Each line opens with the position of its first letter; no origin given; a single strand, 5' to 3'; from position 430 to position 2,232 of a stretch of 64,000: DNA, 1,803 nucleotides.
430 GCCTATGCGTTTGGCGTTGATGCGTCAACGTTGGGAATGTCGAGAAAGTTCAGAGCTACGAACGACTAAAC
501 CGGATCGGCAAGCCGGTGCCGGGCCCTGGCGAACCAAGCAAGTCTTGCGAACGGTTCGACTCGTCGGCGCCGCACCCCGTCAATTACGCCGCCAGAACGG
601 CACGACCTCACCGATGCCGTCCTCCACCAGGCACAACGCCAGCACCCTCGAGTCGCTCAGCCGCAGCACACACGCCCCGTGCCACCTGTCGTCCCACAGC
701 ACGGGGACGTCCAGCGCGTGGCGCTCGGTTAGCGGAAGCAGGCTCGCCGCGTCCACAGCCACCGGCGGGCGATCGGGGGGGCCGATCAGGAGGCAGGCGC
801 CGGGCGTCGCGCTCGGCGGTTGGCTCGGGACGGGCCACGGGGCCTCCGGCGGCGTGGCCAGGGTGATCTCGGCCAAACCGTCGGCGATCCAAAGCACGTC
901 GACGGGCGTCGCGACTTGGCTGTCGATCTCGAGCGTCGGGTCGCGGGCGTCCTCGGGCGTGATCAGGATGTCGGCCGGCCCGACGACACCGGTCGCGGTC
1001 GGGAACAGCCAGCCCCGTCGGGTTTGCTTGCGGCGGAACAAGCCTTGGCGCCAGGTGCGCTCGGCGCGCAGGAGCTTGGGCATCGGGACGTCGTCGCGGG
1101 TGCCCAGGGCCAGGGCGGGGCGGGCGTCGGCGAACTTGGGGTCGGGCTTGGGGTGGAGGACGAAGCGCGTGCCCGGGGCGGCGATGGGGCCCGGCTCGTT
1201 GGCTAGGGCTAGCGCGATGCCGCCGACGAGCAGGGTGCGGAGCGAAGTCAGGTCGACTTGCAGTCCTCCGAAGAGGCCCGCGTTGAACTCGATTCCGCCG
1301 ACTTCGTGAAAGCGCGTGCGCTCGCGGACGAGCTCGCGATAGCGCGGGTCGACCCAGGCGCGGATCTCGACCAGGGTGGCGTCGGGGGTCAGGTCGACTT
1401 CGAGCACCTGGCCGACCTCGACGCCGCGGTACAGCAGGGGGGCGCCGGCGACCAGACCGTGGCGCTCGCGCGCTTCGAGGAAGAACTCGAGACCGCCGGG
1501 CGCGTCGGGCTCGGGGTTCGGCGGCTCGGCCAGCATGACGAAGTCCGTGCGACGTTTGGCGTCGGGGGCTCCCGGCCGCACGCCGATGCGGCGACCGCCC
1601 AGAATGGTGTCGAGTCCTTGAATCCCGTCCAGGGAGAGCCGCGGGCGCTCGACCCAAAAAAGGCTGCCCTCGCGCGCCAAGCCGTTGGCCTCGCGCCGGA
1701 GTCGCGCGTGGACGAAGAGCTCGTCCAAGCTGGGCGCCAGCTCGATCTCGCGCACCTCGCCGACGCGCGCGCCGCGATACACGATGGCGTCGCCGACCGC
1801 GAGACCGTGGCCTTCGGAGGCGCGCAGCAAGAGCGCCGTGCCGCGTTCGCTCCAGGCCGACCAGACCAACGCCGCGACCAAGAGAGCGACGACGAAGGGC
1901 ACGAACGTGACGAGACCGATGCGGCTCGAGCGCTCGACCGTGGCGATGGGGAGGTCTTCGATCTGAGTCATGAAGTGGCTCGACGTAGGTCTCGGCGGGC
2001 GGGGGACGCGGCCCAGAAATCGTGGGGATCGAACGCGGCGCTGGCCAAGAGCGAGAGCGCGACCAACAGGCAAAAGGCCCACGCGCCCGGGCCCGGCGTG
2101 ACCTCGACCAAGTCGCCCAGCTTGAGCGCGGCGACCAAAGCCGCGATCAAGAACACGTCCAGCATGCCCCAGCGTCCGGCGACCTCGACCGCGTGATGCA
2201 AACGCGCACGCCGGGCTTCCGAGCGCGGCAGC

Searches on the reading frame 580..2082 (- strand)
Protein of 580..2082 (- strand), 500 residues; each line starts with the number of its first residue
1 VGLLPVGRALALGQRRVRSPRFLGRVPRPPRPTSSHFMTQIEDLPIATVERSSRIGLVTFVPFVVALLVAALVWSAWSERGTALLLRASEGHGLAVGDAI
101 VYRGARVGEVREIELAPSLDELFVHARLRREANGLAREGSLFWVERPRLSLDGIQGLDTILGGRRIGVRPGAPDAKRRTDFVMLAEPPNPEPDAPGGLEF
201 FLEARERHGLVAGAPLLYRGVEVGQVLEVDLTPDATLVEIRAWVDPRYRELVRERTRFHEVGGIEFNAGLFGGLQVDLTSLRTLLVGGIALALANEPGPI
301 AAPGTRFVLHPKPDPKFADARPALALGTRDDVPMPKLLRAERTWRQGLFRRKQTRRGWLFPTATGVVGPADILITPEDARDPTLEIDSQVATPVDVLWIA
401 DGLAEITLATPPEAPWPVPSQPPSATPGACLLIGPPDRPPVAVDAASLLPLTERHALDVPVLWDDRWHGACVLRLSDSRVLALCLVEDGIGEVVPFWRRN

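Call 53: search_protein_families(library=pfam, max_evalue=0.0001, proteins=[window:580-2082:-])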
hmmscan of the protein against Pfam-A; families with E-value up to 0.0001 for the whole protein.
window:580-2082:- (500 aa): 1 family
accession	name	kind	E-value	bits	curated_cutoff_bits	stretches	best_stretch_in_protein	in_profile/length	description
PF02470.25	MlaD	-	2.2e-20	73.1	25.1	2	198-258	3-63/81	MlaD protein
